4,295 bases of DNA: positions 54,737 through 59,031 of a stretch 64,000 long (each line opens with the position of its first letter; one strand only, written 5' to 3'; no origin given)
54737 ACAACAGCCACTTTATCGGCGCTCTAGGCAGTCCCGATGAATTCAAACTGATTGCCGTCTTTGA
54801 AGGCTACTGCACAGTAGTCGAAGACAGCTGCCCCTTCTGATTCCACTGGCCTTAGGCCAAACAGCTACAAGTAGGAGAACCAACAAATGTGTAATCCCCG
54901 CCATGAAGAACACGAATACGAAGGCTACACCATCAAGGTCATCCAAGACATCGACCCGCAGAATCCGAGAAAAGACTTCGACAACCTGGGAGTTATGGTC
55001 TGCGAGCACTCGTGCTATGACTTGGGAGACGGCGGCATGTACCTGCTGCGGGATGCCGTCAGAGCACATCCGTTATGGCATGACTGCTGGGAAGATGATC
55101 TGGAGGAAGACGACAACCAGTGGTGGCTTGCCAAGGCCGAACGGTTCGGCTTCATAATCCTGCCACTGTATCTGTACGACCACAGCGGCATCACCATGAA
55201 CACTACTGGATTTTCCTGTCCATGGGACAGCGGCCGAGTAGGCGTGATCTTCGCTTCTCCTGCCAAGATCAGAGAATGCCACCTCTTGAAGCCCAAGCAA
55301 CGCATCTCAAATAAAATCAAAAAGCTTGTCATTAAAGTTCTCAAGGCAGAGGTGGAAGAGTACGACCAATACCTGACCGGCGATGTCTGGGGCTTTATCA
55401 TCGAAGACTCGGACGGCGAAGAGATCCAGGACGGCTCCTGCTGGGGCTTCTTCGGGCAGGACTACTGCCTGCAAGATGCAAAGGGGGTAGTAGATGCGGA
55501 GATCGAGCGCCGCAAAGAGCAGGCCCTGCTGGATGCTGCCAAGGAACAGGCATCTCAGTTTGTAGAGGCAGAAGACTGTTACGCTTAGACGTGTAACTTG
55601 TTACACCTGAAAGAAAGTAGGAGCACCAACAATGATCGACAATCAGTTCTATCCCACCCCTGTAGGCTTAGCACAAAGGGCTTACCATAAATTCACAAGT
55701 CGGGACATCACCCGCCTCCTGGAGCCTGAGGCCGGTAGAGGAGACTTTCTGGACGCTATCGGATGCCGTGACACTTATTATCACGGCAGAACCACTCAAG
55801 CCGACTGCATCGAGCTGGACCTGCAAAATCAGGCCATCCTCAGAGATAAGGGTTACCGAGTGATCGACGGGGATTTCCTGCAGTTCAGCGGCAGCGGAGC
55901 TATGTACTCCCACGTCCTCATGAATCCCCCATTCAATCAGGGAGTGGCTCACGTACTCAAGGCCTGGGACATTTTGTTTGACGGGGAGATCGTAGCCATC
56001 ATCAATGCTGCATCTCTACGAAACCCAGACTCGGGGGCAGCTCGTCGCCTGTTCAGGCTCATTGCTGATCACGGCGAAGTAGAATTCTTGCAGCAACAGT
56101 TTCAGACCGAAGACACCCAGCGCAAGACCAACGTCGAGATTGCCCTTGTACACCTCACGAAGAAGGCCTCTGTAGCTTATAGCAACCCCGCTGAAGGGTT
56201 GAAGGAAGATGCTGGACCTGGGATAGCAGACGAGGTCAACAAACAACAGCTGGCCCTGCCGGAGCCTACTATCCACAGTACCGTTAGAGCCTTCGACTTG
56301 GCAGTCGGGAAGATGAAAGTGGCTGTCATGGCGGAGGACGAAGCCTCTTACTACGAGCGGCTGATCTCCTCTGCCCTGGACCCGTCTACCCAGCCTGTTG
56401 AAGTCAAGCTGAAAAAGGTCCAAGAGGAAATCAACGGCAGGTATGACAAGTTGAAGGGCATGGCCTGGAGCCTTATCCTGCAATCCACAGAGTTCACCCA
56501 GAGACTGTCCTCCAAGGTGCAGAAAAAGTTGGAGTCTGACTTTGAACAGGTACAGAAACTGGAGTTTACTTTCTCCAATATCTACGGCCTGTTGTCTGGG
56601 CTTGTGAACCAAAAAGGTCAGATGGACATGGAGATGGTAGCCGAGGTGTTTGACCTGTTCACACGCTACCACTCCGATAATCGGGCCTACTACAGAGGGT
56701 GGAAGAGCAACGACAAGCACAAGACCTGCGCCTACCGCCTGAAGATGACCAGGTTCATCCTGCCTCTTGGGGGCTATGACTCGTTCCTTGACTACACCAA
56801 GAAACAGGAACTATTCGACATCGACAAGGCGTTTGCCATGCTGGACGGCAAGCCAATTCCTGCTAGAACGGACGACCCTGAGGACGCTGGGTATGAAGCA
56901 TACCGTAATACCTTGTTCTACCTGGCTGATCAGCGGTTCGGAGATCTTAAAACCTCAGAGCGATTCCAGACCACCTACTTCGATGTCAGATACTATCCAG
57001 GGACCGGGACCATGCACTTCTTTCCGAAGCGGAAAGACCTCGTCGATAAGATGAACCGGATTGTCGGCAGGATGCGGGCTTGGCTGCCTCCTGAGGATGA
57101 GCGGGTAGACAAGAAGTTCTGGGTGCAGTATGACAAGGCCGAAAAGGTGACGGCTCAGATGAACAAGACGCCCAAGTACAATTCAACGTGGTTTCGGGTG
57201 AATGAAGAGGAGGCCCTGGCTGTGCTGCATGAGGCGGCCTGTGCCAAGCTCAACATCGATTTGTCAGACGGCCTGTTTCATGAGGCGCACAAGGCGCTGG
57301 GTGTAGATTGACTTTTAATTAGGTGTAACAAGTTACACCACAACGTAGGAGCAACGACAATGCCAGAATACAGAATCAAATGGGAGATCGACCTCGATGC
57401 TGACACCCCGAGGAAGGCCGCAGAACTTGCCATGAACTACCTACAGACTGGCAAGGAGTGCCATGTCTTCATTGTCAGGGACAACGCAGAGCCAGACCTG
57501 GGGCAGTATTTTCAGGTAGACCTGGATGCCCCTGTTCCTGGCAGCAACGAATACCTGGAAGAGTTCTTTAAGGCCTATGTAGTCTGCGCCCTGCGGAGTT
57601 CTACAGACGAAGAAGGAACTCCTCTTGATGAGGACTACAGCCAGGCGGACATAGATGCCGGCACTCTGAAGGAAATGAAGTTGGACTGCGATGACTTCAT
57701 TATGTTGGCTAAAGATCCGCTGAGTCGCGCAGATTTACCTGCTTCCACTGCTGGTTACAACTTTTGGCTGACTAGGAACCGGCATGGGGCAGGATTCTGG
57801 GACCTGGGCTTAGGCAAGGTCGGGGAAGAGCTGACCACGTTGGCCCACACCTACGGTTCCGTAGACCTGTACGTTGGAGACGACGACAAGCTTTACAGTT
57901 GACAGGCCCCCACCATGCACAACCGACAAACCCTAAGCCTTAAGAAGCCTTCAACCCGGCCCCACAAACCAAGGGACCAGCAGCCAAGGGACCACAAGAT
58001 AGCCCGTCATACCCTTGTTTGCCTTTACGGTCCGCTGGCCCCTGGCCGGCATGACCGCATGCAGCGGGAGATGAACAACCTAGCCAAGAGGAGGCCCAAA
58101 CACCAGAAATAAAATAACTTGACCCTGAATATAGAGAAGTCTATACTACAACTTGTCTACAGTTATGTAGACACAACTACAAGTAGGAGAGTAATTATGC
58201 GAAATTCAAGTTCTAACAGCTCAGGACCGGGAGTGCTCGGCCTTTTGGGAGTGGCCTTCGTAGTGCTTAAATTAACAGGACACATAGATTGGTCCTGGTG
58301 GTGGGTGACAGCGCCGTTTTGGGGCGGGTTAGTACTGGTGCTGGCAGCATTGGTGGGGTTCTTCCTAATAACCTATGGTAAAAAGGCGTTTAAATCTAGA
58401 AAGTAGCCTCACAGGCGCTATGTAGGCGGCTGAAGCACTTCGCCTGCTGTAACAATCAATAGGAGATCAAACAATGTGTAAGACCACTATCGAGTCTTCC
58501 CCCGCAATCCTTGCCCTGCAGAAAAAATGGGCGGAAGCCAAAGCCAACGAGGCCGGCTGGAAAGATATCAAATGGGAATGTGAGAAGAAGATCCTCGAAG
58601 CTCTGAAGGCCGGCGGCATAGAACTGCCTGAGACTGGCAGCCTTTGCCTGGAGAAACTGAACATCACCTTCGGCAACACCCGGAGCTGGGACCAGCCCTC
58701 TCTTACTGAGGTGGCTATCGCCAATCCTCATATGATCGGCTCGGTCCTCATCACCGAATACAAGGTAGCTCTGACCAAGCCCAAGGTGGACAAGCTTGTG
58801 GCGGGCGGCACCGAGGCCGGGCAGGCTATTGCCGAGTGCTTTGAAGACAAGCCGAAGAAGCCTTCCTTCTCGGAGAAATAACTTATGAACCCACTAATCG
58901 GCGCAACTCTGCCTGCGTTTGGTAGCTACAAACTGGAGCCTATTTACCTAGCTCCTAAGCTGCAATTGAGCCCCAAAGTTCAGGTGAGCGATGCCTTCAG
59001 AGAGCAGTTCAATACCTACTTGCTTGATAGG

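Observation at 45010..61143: Twelve copies of a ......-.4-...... dyad punctuate the rightward early/middle block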

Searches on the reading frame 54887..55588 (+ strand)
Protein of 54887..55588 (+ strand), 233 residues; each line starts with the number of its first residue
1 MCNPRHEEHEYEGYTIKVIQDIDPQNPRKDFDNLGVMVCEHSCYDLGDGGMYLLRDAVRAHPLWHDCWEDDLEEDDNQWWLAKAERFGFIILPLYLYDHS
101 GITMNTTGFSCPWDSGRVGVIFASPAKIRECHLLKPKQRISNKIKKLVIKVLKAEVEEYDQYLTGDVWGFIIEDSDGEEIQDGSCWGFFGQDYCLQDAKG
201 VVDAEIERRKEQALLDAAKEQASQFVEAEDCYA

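Call 24: search_protein_families(library=pfam, proteins=[window:54887-55588:+], max_evalue=0.01)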
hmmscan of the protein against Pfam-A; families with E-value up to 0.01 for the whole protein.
window:54887-55588:+ (233 aa): 0 families

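Call 25: search_protein_families(library=phrogs, proteins=[window:54887-55588:+], max_evalue=0.01)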
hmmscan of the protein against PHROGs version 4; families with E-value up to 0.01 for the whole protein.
window:54887-55588:+ (233 aa): 1 family
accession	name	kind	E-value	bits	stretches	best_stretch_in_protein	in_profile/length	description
phrog_6186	-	unknown function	1.2e-39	137.6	1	8-214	7-210/220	-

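Call 27: find_homologous_proteins(query=window:54887-55588:+)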
Query window:54887-55588:+ (233 aa): 4640 proteins with E <= 0.001 among 4914 candidates; the best 120 are listed.
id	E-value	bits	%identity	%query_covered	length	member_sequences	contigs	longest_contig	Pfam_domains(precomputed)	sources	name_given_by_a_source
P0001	1.8e-161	553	100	100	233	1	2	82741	-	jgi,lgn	jgi:hypothetical protein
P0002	6.0e-88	313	62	96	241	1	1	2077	-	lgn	-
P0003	1.2e-76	276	55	94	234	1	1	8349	-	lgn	-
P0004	6.0e-56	208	45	94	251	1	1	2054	-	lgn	-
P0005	7.5e-54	201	49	91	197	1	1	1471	-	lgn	-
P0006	1.8e-53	200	49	91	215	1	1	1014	-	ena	-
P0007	1.7e-52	196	45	87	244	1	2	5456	-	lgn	-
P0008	2.5e-52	196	45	91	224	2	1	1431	-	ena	-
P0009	3.2e-52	196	47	87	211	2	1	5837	-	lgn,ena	-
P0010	5.5e-52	195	50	92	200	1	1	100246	-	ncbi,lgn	-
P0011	2.5e-51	193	47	95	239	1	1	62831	-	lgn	-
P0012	6.7e-51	191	48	89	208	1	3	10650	-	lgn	-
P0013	1.1e-50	191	47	91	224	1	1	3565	-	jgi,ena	-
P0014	5.7e-50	188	52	85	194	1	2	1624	-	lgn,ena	-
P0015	1.4e-49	187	49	91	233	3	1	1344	-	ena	-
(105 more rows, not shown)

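Call 28: find_encoding_contigs(protein=P0003, flank=10000, max_places=4)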
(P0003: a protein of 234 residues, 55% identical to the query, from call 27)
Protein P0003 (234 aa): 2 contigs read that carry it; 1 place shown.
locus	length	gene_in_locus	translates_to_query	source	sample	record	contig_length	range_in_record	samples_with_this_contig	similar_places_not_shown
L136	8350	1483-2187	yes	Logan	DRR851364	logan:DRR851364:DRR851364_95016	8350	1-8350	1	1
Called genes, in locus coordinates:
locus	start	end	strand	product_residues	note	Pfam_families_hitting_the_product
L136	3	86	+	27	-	?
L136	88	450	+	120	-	-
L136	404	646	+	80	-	-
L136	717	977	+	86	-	-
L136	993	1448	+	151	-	-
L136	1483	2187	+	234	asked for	-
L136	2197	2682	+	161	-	PF19419:DUF5983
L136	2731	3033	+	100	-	-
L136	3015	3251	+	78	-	-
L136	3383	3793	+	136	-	-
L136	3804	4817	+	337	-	PF07728:AAA_5 (weak)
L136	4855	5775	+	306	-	-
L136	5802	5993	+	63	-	-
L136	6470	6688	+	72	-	-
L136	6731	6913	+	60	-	-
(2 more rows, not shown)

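Call 29: find_encoding_contigs(protein=P0002, flank=10000, max_places=4)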
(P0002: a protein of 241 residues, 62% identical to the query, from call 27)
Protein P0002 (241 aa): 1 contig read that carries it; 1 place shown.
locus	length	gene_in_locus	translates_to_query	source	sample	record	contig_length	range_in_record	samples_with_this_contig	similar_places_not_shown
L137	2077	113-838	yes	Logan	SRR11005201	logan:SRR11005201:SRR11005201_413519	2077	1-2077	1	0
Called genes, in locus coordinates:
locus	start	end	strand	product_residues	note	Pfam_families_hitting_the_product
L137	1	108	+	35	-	?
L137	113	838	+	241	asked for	-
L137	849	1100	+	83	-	-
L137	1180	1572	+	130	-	-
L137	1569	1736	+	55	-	-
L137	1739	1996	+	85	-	-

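Call 30: find_encoding_contigs(protein=P0011, flank=10000, max_places=3)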
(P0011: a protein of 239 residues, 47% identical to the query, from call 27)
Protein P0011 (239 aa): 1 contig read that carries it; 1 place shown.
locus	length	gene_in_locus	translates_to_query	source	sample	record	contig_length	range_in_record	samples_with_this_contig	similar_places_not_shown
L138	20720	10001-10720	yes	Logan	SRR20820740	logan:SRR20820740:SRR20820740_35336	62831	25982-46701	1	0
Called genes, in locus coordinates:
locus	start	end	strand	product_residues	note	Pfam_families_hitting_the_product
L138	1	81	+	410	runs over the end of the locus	PF13203:DUF2201_N, PF09967:DUF2201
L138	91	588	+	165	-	-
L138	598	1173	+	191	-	PF16277:DUF4926 (weak)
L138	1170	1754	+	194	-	-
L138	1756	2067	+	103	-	-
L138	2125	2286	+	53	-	-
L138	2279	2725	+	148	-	-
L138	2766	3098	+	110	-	-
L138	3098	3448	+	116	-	-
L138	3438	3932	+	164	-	-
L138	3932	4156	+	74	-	-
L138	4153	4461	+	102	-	-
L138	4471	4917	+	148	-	-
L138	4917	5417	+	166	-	-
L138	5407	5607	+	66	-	-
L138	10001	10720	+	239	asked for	-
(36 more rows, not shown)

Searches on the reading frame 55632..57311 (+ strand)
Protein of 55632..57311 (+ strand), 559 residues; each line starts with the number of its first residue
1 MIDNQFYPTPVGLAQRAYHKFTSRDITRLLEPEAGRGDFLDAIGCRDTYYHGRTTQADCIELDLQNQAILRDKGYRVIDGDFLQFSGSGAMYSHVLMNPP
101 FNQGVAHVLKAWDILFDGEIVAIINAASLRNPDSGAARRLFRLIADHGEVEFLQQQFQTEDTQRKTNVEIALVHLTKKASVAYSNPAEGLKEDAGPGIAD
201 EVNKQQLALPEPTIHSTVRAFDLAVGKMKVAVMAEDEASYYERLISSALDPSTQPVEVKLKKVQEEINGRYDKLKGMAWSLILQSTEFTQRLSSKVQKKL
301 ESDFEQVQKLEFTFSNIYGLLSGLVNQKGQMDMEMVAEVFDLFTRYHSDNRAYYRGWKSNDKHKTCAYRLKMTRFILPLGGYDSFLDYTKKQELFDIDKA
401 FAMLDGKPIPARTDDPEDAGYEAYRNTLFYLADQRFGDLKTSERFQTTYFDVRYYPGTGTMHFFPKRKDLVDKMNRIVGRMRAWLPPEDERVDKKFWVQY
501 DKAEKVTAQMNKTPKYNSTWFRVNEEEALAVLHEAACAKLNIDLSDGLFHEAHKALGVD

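Call 6: search_protein_families(library=pfam, proteins=[window:55632-57311:+])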
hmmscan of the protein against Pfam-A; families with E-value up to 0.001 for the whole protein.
window:55632-57311:+ (559 aa): 1 family
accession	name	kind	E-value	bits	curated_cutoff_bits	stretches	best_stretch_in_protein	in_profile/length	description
PF13708.11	DUF4942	-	2.8e-45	154.8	25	1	273-483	3-189/190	Domain of unknown function (DUF4942)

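Call 7: search_protein_families(library=phrogs, proteins=[window:55632-57311:+])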
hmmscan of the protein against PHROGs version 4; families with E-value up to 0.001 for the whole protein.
window:55632-57311:+ (559 aa): 10 families
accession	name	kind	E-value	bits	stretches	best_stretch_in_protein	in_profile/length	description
phrog_32703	-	unknown function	1.5e-29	104.1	1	3-489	8-476/480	-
phrog_9133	-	unknown function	9.4e-21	74.4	1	3-179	733-906/1259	-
phrog_6263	-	other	1.4e-20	74.5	1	4-127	392-510/548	DNA methyltransferase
phrog_18947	-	unknown function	1.7e-18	66.4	1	6-180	569-739/1537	-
phrog_9793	-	unknown function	3.8e-16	59.5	1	5-177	604-771/772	-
phrog_22901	-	unknown function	2.3e-14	52.7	1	5-180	634-805/1394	-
phrog_11358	-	unknown function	1.8e-13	49.3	1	4-146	1846-1981/3431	-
phrog_15406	-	other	6.8e-12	44.3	1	5-187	1250-1427/2789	DNA methyltransferase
phrog_799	-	other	9.1e-05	22.8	1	3-125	211-317/458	DNA methyltransferase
phrog_10691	-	unknown function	0.00033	18.1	1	8-126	2363-2477/3925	-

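Call 9: search_dna_similar(query=window:55632-57311:+, collection=phages, mode=protein, max_rows=20)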
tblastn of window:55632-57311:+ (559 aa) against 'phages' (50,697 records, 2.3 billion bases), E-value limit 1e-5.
Records with a match: 199; places in all: 199; records where one place covers at least 80% of the query: 11.
Best place of each record, by identity: <60% 199.
By first word of the organism name: Vibrio 117; Pseudomonas 38; Aeromonas 11; Klebsiella 5; Escherichia 4; Tunturiibacter 2; Bacteriophage 2; Riemerella 2; Salisaeta 2; Shewanella 2; and 11 more.
By host as written in the record: - 109; Pseudomonas aeruginosa 15; Vibrio crassostreae 11; Aeromonas rivipollensis 5; Vibrio tasmaniensis 3; Salisaeta sp. SP9-1 2; Shewanella inventionis KX27 2; Thalassomonas loyana LMG 22536 2; and 40 more.
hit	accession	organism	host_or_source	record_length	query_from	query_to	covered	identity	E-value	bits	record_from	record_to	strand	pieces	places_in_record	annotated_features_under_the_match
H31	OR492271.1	Fusobacterium phage phiFN37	Fusobacterium necrophorum subsp. ...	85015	1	521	93%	27.2%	6e-43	171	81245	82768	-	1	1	DUF4942 domain-containing protein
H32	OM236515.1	Bacillus phage SPR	Bacillus subtilis BEST7003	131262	6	487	86%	29.2%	7e-46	179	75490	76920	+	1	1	hypothetical protein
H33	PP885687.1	Tunturiibacter phage Tunturi_4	Tunturiibacter empetritectus M8UP27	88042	5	485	86%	26.5%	6e-41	164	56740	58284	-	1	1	DNA methyltransferase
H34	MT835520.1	Bacteriophage sp.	human fecal samples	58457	3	487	87%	26.2%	2e-39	160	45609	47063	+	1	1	record has no annotation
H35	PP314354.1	Leeuwenhoekiella phage vB_LaeS_Arctus_1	Leeuwenhoekiella aequorea Arc30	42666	1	488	87%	25.3%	8e-29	127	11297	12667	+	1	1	DNA methyltransferase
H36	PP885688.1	Tunturiibacter phage Tunturi_5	Tunturiibacter psychrotolerans X4BP1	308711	6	485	86%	25.5%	1e-37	154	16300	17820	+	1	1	DNA methyltransferase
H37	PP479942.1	Faecalibacterium phage Lelie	Faecalibacterium sp. L2-61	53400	6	505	89%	23.6%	7e-24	112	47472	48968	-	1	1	hypothetical protein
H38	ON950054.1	Tenacibaculum phage Larrie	Tenacibaculum sp.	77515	1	488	87%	23.9%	4e-19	98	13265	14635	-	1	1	DUF4942 domain-containing protein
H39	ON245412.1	Phage vB_RanS_PJN03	sewage water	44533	1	488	87%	23.6%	2e-15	86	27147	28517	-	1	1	hypothetical protein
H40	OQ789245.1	Riemerella phage vB_RanS_CRP6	Riemerella anatipestifer RAf63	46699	1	488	87%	23.6%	2e-15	86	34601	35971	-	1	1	S-adenosyl-L-methionine-dependent methyltransferase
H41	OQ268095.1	Riemerella phage vB_RanS_CRP5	Riemerella anatipestifer RAf2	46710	1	488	87%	22.8%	7e-17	91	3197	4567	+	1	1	S-adenosyl-L-methionine-dependent methyltransferase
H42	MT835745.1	Bacteriophage sp.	human fecal samples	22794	76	487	74%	24.0%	6e-18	94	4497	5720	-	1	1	record has no annotation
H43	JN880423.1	Salisaeta icosahedral phage 1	Salisaeta sp. SP9-1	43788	6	210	37%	31.3%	2e-7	60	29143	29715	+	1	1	gp43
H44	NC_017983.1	Salisaeta icosahedral phage 1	Salisaeta sp. SP9-1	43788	6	210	37%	31.3%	2e-7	60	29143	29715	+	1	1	DNA methyltransferase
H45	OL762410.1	Vibrio phage vB_ValP_FGH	Vibrio alginolyticus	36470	6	177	31%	31.6%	2e-10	70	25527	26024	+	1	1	hypothetical protein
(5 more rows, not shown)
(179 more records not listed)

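Call 26: find_encoding_contigs(protein=window:55632-57311:+, flank=10000, max_places=10)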
Protein window:55632-57311:+ (559 aa): 2 contigs read that carry it; 1 place shown.
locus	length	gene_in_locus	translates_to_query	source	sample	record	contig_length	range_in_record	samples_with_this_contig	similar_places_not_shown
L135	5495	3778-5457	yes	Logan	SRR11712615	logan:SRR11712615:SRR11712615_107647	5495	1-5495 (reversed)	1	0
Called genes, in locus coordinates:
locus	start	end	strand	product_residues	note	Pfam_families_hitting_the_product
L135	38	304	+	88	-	-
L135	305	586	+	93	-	PF27050:Phage_P22_Y8K6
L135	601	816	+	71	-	-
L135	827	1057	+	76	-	-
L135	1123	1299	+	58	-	-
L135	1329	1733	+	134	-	-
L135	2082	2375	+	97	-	-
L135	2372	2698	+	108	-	-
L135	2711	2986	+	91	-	-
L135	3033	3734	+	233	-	-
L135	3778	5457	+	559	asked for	PF13708:DUF4942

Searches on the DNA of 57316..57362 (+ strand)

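Call 107: search_dna_similar(query=window:57316-57362:+, collection=phages, mode=distant, max_evalue=10, max_rows=25)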
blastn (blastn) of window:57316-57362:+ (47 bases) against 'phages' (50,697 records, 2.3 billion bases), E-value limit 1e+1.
Records with a match: 9; places in all: 9; records where one place covers at least 80% of the query: 0.
Best place of each record, by identity: 95-99% 6; 90-95% 2; 80-90% 1.
By first word of the organism name: Shigella 4; Gordonia 3; Escherichia 1; Dickeya 1.
By host as written in the record: Gordonia rubripertincta NRRL B-16540 3; Shigella boydii 2; Shigella boydii type 1 2; Escherichia coli O157:H7 1; Dickeya solani DSM28711 1.
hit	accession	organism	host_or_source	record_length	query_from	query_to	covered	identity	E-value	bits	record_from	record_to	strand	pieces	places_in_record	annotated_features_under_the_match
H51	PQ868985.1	Gordonia phage RanchParmCat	Gordonia rubripertincta NRRL B-16540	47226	20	47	60%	89.3%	3e+0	35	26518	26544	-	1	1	37: hypothetical protein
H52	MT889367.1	Gordonia phage Orla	Gordonia rubripertincta NRRL B-16540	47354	20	44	53%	92.0%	3e+0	34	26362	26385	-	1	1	37: hypothetical protein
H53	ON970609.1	Gordonia phage Hexbug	Gordonia rubripertincta NRRL B-16540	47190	20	44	53%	92.0%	3e+0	34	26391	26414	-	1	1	37: hypothetical protein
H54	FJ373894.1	Shigella phage Ag3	Shigella boydii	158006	27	47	45%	95.2%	3e+0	35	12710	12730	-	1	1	orf00020: conserved hypothetical phage protein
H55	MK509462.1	Shigella phage MK-13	Shigella boydii type 1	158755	27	47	45%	95.2%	3e+0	35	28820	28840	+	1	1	hypothetical protein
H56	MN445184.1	Escherichia phage vB_EcoA_4HA11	Escherichia coli O157:H7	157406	27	47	45%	95.2%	3e+0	35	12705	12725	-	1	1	hypothetical protein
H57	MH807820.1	Dickeya phage Coodle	Dickeya solani DSM28711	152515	27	47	45%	95.2%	3e+0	35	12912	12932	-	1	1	hypothetical protein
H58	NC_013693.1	Shigella phage Ag3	Shigella boydii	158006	27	47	45%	95.2%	3e+0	35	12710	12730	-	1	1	orf00020: hypothetical protein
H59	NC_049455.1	Shigella phage MK-13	Shigella boydii type 1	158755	27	47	45%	95.2%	3e+0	35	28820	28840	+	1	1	hypothetical protein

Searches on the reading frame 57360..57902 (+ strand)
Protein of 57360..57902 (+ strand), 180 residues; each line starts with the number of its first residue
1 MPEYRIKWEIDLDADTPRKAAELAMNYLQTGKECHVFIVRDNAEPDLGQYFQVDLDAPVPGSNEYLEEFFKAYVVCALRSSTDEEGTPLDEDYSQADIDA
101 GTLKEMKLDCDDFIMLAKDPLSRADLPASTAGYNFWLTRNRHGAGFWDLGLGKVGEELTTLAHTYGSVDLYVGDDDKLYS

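Call 24: search_protein_families(library=pfam, proteins=[window:57360-57902:+], max_evalue=0.01)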
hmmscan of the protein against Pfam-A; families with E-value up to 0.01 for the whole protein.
window:57360-57902:+ (180 aa): 0 families

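Call 25: search_protein_families(library=phrogs, proteins=[window:57360-57902:+], max_evalue=0.01)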
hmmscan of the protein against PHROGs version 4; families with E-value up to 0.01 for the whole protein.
window:57360-57902:+ (180 aa): 3 families
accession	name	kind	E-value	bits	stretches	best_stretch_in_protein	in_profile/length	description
phrog_1915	-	unknown function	1.7e-21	78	1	64-177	7-137/141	-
phrog_20867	-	unknown function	4.3e-10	40.7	1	131-169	133-171/193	-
phrog_20551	-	unknown function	0.0094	17.2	0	1-59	2-59/123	-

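Call 77: search_protein_families(library=ncbifam, proteins=[window:57360-57902:+], max_evalue=0.01)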
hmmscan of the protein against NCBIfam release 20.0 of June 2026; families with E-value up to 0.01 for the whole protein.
window:57360-57902:+ (180 aa): 0 families

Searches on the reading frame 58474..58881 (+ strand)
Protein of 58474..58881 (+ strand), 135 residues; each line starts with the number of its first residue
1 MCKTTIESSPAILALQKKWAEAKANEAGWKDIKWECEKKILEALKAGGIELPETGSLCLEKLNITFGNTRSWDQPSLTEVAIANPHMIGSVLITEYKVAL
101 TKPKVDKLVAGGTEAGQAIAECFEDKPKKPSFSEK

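Call 24: search_protein_families(library=pfam, proteins=[window:58474-58881:+], max_evalue=0.01)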
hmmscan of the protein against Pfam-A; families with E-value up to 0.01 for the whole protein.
window:58474-58881:+ (135 aa): 0 families

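Call 25: search_protein_families(library=phrogs, proteins=[window:58474-58881:+], max_evalue=0.01)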
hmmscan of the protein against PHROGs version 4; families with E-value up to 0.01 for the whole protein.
window:58474-58881:+ (135 aa): 1 family
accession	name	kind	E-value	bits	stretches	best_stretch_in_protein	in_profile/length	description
phrog_2480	-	unknown function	0.0013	19.8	1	13-132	25-143/152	-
